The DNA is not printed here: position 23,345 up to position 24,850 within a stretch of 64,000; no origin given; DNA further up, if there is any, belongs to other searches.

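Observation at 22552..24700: DegT-family enzyme with His in place of the PLP lysine, next to an Fcl-like SDR: predicted 3,6-dideoxyhexose (colitose-type) branch feeding a lipid-carrier GT2 and a GT-C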

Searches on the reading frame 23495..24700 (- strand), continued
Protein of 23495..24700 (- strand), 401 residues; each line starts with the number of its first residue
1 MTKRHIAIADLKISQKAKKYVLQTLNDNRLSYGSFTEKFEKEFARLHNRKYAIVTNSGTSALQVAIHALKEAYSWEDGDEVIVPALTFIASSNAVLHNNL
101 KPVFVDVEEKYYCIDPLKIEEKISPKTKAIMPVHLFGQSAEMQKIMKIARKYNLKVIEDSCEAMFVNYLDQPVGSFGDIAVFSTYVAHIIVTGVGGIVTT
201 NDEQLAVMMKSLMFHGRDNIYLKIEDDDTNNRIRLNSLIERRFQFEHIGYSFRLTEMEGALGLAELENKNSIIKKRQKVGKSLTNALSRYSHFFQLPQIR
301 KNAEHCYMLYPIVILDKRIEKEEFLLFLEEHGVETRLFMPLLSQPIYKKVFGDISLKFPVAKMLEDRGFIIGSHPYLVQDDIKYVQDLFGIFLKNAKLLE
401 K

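Call 56: search_protein_families(library=ncbifam, proteins=[L088:3947-4975:-, L088:1277-2164:-, L088:9204-10169:+, L005:15190-16137:-, L003:19539-20531:+, L087:281-1354:+, L088:6703-7932:+, L088:2739-3959:-, L006:6058-7083:+, L003:13631-14620:-], max_evalue=1e-30)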
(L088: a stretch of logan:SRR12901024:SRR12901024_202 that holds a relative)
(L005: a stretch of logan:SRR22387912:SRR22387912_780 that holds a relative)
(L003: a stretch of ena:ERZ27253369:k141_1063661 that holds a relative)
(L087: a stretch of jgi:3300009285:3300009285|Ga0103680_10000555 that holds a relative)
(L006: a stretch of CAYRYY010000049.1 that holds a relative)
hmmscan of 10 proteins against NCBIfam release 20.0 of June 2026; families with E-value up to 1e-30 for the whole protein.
L088:3947-4975:- (342 aa): 0 families

L088:1277-2164:- (295 aa): 0 families

L088:9204-10169:+ (321 aa): 3 families
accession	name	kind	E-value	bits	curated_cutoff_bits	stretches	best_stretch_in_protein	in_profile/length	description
NF047922.1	GDPFucSynFcl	equivalog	5.2e-64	216.6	500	1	7-319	2-303/308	GDP-L-fucose synthase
TIGR04180.1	EDH_00030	hypoth_equivalog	1e-44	152.8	475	1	10-304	1-296/297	NAD-dependent 4,6-dehydratase LegB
TIGR01181.1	dTDP_gluc_dehyt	equivalog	2.2e-38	132.1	365.1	1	9-319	1-313/321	dTDP-glucose 4,6-dehydratase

L005:15190-16137:- (315 aa): 2 families
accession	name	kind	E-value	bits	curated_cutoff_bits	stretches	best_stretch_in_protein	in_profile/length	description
TIGR01181.1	dTDP_gluc_dehyt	equivalog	2e-45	155.3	365.1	1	7-314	2-319/321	dTDP-glucose 4,6-dehydratase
TIGR04180.1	EDH_00030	hypoth_equivalog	1.2e-39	136.1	475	1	7-293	1-296/297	NAD-dependent 4,6-dehydratase LegB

L003:19539-20531:+ (330 aa): 7 families
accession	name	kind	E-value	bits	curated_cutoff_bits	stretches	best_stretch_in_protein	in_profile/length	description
TIGR01472.1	gmd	equivalog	1.9e-50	172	415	1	6-322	2-337/342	GDP-mannose 4,6-dehydratase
TIGR01181.1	dTDP_gluc_dehyt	equivalog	5.8e-50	170.2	365.1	1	6-324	1-312/321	dTDP-glucose 4,6-dehydratase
TIGR04180.1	EDH_00030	hypoth_equivalog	3.3e-47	161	475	1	7-310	1-296/297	NAD-dependent 4,6-dehydratase LegB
TIGR02622.1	CDP_4_6_dhtase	equivalog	3.8e-35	121.7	278.45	1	5-328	5-335/352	CDP-glucose 4,6-dehydratase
NF007582.0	PRK10217.1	equivalog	1.5e-32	113.1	698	1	5-320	2-328/355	dTDP-glucose 4,6-dehydratase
NF007490.0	PRK10084.1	subfamily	7.6e-32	110.7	649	1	6-323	2-334/361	dTDP-glucose 4,6-dehydratase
TIGR01179.1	galE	equivalog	4.5e-31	107.9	262.3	0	6-184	1-174/332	UDP-glucose 4-epimerase GalE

L087:281-1354:+ (357 aa): 1 family
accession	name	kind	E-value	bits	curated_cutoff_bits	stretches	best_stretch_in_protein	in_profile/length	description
TIGR01472.1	gmd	equivalog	1.3e-147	491.4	415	1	2-337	1-340/342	GDP-mannose 4,6-dehydratase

L088:6703-7932:+ (409 aa): 6 families
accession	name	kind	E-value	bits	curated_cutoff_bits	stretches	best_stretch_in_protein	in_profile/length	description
NF011936.0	PRK15407.1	equivalog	2.9e-103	345.9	423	1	7-407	29-438/440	lipopolysaccharide biosynthesis protein RfbH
TIGR04181.1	NHT_00031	hypoth_equivalog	4.7e-51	173.8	420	1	39-375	26-352/359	LegC family aminotransferase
TIGR03588.1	PseC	equivalog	4.3e-48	164.1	423.5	1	19-346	6-329/380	UDP-4-amino-4,6-dideoxy-N-acetyl-beta-L-altrosamine transaminase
NF008687.0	PRK11706.1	equivalog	3.6e-42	144.5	375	1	17-344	4-316/375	dTDP-4-amino-4,6-dideoxygalactose transaminase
TIGR02379.1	ECA_wecE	subfamily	9.2e-38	130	434.85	1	50-343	38-316/376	dTDP-4-amino-4,6-dideoxy-D-glucose transaminase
NF008658.2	PRK11658.1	equivalog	2.7e-32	111.8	631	1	20-344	10-320/379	UDP-4-amino-4-deoxy-L-arabinose aminotransferase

L088:2739-3959:- (406 aa): 5 families
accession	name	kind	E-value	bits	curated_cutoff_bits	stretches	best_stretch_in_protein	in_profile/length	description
NF006506.0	PRK08942.1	equivalog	1.2e-47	161.8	178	1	243-393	2-151/182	D-glycero-beta-D-manno-heptose 1,7-bisphosphate 7-phosphatase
NF050049.1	HBPPhtaseGmhB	domain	9.3e-38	129.7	250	1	244-393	3-148/171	D-glycero-alpha-D-manno-heptose-1,7-bisphosphate 7-phosphatase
TIGR01656.1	Histidinol-ppas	subfamily_domain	1.8e-37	128.5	84.15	1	246-388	2-145/149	histidinol-phosphate phosphatase domain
TIGR01662.1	HAD-SF-IIIA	subfamily_domain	2.6e-32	111.9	44.6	1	245-390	1-139/141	HAD-IIIA family hydrolase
TIGR00213.1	GmhB_yaeD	subfamily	2.8e-32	111.8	149.6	1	245-394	2-154/176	D-glycero-beta-D-manno-heptose 1,7-bisphosphate 7-phosphatase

L006:6058-7083:+ (341 aa): 4 families
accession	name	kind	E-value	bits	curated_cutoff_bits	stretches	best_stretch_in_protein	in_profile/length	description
NF047922.1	GDPFucSynFcl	equivalog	2.8e-57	194.5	500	1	25-340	2-304/308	GDP-L-fucose synthase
TIGR01181.1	dTDP_gluc_dehyt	equivalog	1.5e-34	119.5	365.1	1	27-340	1-314/321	dTDP-glucose 4,6-dehydratase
TIGR04180.1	EDH_00030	hypoth_equivalog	1.6e-33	116.1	475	1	28-324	1-296/297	NAD-dependent 4,6-dehydratase LegB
TIGR01179.1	galE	equivalog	1.5e-32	112.7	262.3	1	27-340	1-328/332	UDP-glucose 4-epimerase GalE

L003:13631-14620:- (329 aa): 1 family
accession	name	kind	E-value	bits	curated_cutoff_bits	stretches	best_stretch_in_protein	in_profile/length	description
NF047922.1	GDPFucSynFcl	equivalog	8.4e-85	284.9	500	1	20-325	2-305/308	GDP-L-fucose synthase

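Call 58: search_protein_families(library=pfam, proteins=[L010:149-1846:+, L010:1839-3014:+, L010:5159-6562:+, L007:12172-13368:+, L007:13380-15371:-, L007:8781-9944:-, L008:5075-6745:+, L008:8184-9761:+, L008:16-1389:+, L089:11972-13891:+], max_evalue=0.0001)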
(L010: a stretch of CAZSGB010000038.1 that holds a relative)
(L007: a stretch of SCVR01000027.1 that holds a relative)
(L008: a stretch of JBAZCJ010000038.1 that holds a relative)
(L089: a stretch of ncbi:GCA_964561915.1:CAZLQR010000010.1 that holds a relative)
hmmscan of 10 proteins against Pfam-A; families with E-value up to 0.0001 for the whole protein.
L010:149-1846:+ (565 aa): 1 family
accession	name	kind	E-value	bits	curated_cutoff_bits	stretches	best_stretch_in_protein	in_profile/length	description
PF13231.12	PMT_2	-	4.4e-12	46.9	26.1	1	105-238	25-155/160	Dolichyl-phosphate-mannose-protein mannosyltransferase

L010:1839-3014:+ (391 aa): 5 families
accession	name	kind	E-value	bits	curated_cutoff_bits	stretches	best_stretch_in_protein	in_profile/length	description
PF00534.26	Glycos_transf_1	-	1.3e-34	119.6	26.4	1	206-365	12-170/172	Glycosyl transferases group 1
PF13692.12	Glyco_trans_1_4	-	3.6e-23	82.9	27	1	212-353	4-142/142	Glycosyl transferases group 1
PF13524.12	Glyco_trans_1_2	-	1.1e-06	29.1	25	1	271-377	28-139/144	Glycosyl transferase-like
PF13439.12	Glyco_transf_4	-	3.7e-06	27.5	28.5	1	38-175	20-159/170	Glycosyltransferase Family 4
PF20706.3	GT4-conflict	-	3.1e-05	23.6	26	1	208-379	196-384/385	Family 4 Glycosyltransferase in conflict systems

L010:5159-6562:+ (467 aa): 2 families
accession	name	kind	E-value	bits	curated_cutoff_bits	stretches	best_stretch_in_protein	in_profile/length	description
PF13440.11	Polysacc_synt_3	-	1e-11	45.1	23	1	47-342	5-284/293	Polysaccharide biosynthesis protein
PF01943.22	Polysacc_synt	-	7.7e-10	39.1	28.2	1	20-288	2-258/274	Polysaccharide biosynthesis protein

L007:12172-13368:+ (398 aa): 4 families
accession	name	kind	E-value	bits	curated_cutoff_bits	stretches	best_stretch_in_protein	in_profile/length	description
PF13641.12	Glyco_tranf_2_3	-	7.2e-27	95.3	27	1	51-276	1-230/230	Glycosyltransferase like family 2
PF00535.33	Glycos_transf_2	-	2.7e-20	73.4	23.3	1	54-219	1-162/168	Glycosyl transferase family 2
PF13506.12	Glyco_transf_21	-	2.9e-11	43.6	21.7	1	122-270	18-169/174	Glycosyl transferase family 21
PF13632.12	Glyco_trans_2_3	-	1.3e-07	32.1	27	1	138-322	2-194/198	Glycosyl transferase family group 2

L007:13380-15371:- (663 aa): 1 family
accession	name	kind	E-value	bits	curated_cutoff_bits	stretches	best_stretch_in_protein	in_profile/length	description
PF07995.17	GSDH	-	1.1e-24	87.8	25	1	331-596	6-270/332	Glucose / Sorbosone dehydrogenase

L007:8781-9944:- (387 aa): 5 families
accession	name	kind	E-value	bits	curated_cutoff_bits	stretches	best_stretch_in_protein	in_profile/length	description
PF00534.26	Glycos_transf_1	-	5.2e-23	81.9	26.4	1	191-352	2-167/172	Glycosyl transferases group 1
PF13692.12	Glyco_trans_1_4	-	1.6e-21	77.5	27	1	206-342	3-141/142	Glycosyl transferases group 1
PF13524.12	Glyco_trans_1_2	-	3.7e-11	43.6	25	1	225-370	5-140/144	Glycosyl transferase-like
PF13439.12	Glyco_transf_4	-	1.7e-06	28.6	28.5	1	17-97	2-82/170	Glycosyltransferase Family 4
PF13579.12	Glyco_trans_4_4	-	4.8e-06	27.4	29.7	1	17-100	1-83/158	Glycosyl transferase 4-like domain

L008:5075-6745:+ (556 aa): 1 family
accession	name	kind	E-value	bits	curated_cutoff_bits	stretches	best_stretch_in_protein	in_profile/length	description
PF13231.12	PMT_2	-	1.7e-07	32.1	26.1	1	64-207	11-150/160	Dolichyl-phosphate-mannose-protein mannosyltransferase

L008:8184-9761:+ (525 aa): 1 family
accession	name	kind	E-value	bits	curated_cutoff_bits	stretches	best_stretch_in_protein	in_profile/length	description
PF03023.19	MurJ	-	1.2e-68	232.3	27.4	1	32-474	1-445/451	Lipid II flippase MurJ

L008:16-1389:+ (457 aa): 0 families

L089:11972-13891:+ (639 aa): 1 family
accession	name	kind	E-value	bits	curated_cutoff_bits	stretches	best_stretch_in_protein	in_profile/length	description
PF13424.12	TPR_12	-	3.4e-05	24.4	30.1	0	553-616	5-73/77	Tetratricopeptide repeat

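Call 59: find_encoding_contigs(protein=P0001, flank=1000, max_places=5)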
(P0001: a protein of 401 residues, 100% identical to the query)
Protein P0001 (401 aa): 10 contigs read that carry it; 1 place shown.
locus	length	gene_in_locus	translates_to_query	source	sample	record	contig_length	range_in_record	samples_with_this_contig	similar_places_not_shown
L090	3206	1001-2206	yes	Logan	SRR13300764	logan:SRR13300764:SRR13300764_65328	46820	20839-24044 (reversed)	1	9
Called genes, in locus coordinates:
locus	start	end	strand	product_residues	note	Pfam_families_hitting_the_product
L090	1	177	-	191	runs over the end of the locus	PF00583:Acetyltransf_1 (weak), PF13508:Acetyltransf_7 (weak), PF13673:Acetyltransf_10 (weak)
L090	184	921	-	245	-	-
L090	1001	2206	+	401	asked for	PF00155:Aminotran_1_2 (weak), PF01041:DegT_DnrJ_EryC1, PF00266:Aminotran_5 (weak), PF01053:Cys_Met_Meta_PP, PF01212:Beta_elim_lyase (faint)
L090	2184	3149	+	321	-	PF01073:3Beta_HSD, PF01370:Epimerase, PF05368:NmrA, PF16363:GDP_Man_Dehyd, PF07993:NAD_binding_4 (weak), PF13460:NAD_binding_10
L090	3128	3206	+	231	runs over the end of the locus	PF00535:Glycos_transf_2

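Call 60: find_homologous_proteins(query=L087:281-1354:+, max_evalue=1e-40)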
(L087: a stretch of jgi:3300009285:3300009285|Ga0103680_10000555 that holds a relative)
Query L087:281-1354:+ (357 aa): 8000 proteins with E <= 1e-40 among 8000 candidates; the best 120 are listed.
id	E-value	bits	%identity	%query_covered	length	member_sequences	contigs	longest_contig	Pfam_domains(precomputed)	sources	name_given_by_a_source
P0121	1.8e-239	812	99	100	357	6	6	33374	PF16363.12,PF01370.28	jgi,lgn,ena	-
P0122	2.1e-197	673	81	100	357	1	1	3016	PF16363.12,PF01370.28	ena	-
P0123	6.5e-194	662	78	98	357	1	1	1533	PF04321.24,PF16363.12,PF01370.28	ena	-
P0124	8.1e-194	662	78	100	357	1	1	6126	PF04321.24,PF16363.12,PF01370.28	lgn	-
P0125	2.6e-193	660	78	100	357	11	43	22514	PF04321.24,PF16363.12,PF01370.28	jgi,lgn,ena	-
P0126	1.1e-190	651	78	98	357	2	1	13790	PF04321.24,PF16363.12,PF01370.28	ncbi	-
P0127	1.7e-184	631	75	98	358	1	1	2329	PF04321.24,PF16363.12,PF01370.28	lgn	-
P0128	7.1e-184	629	75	98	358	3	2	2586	PF04321.24,PF16363.12,PF01370.28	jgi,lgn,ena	-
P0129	6.6e-183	626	75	100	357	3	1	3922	PF16363.12,PF01370.28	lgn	-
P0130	8.3e-182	622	76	98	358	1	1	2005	PF04321.24,PF16363.12,PF01370.28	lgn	-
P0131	4.2e-180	616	75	99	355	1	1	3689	PF16363.12,PF01370.28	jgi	jgi:GDPmannose 4,6-dehydratase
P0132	8.0e-178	609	73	98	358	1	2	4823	PF04321.24,PF16363.12,PF01370.28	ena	-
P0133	1.5e-177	608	73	98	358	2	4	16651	PF04321.24,PF16363.12,PF01370.28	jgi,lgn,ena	-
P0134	5.4e-177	606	73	98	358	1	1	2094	PF04321.24,PF16363.12,PF01370.28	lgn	-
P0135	2.8e-176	604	73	99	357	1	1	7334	PF04321.24,PF16363.12,PF01370.28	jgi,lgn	-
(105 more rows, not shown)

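Call 61: find_homologous_proteins(query=L001:15662-16669:+, max_evalue=1e-40)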
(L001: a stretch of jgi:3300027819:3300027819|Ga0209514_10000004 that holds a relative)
Query L001:15662-16669:+ (335 aa): 8000 proteins with E <= 1e-40 among 8000 candidates; the best 120 are listed.
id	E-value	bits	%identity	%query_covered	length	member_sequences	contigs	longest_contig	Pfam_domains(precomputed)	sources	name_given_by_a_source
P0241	3.0e-221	751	100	100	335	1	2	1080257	PF04321.24,PF16363.12,PF02719.22,PF01073.26,PF07993.19,PF01370.28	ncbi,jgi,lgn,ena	-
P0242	2.1e-185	633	85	98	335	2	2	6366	PF04321.24,PF16363.12,PF02719.22,PF01073.26,PF07993.19,PF01370.28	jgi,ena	-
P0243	1.4e-183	627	83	99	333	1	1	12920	PF04321.24,PF16363.12,PF02719.22,PF01073.26,PF07993.19,PF01370.28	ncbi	-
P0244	1.1e-180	618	82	100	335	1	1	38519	PF04321.24,PF16363.12,PF02719.22,PF01073.26,PF07993.19,PF01370.28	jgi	-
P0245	2.4e-180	617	81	99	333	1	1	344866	PF04321.24,PF16363.12,PF02719.22,PF01073.26,PF07993.19,PF01370.28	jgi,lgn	jgi:GDP-mannose 4,6-dehydratase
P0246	1.2e-179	614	82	99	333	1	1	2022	PF04321.24,PF16363.12,PF02719.22,PF01073.26,PF07993.19,PF01370.28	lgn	-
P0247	2.9e-178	610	81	99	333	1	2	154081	PF04321.24,PF16363.12,PF02719.22,PF01073.26,PF07993.19,PF01370.28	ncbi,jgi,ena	-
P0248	4.6e-178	609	81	100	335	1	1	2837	PF04321.24,PF16363.12,PF02719.22,PF01073.26,PF07993.19,PF01370.28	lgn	-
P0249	3.6e-169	580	77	98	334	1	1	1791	PF04321.24,PF16363.12,PF02719.22,PF01073.26,PF07993.19,PF01370.28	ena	-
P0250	1.2e-166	572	74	99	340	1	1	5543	PF04321.24,PF16363.12,PF02719.22,PF01073.26,PF07993.19,PF01370.28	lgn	-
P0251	1.4e-165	568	76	99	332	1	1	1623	PF04321.24,PF16363.12,PF02719.22,PF01073.26,PF07993.19,PF01370.28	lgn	-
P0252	3.7e-165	567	75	99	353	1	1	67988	PF04321.24,PF16363.12,PF02719.22,PF01073.26,PF07993.19,PF01370.28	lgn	-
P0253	7.6e-164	562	75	98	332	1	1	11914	PF04321.24,PF16363.12,PF02719.22,PF01073.26,PF07993.19,PF01370.28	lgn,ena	-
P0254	1.4e-163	562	73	99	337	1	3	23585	PF04321.24,PF16363.12,PF02719.22,PF01073.26,PF07993.19,PF01370.28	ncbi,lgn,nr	ncbi:MAG: GDP-mannose 4,6-dehydratase [Candidatus Methanoperedens sp.]|nr:GDP-mannose 4,6-dehydratas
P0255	2.7e-163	561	74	99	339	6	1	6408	PF04321.24,PF16363.12,PF02719.22,PF01073.26,PF07993.19,PF01370.28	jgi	-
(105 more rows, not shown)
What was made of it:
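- Two attempts to find one on the same 975,962-bp contig were inconclusive (calls 60, 61).
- Tried and rejected: Inconclusive (calls 60, 61).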

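Call 76: search_protein_families(library=pfam, proteins=[L089:13916-15553:+, L006:2692-4050:+], max_evalue=0.0001)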
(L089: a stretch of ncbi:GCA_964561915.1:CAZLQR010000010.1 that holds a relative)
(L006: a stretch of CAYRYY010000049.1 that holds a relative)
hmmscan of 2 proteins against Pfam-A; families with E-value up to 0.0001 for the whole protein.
L089:13916-15553:+ (545 aa): 0 families

L006:2692-4050:+ (452 aa): 2 families
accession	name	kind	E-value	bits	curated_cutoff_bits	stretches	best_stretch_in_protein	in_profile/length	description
PF13620.12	CarboxypepD_reg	-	4.5e-07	30.6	32.3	0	132-211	6-74/82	Carboxypeptidase regulatory-like domain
PF13715.12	CarbopepD_reg_2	-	9e-05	22.9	32.2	0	172-213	29-71/88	CarboxypepD_reg-like domain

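Call 77: predict_structure(alignment_id=A2)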
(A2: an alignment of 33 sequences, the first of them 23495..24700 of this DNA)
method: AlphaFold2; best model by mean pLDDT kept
length: 401 residues; sequences in the alignment: 33
mean_pLDDT: 92.4   pTM: 0.90
mean pLDDT of the five models: 92.4, 92.2, 91.7, 88.4, 86.2
residues with pLDDT >= 90: 316; 70-90: 72; 50-70: 12; < 50: 1
segments of 3 or more residues with pLDDT < 50: none
pLDDT, mean of each block of 10 residues (from residue 1): 84 89 89 91 97 94 97 97 95 96 97 97 98 95 98 98 94 97 84 88 95 82 65 82 80 87 92 94 97 96 93 97 98 94 92 95 97 93 98 93 48
secondary structure, 60 per line:
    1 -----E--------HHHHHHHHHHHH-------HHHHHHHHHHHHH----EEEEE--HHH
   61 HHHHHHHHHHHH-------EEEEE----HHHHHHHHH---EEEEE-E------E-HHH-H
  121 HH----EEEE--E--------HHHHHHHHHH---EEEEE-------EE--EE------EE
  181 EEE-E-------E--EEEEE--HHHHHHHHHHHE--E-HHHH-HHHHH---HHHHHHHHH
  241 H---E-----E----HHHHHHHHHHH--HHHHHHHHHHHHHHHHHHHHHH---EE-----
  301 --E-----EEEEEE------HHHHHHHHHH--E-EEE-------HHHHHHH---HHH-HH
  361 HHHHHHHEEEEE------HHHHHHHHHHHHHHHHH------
elements in order: H15-26 H34-46 E51-55 H58-72 E80-84 H89-97 E101-105 E127-130 H142-151 E155-159 E179-183 E196-200 H203-213 H219-222 H224-228 H232-241 H256-266 H269-290 E309-314 H321-330 E335-337 H345-351 H359-367 E368-372 H379-395
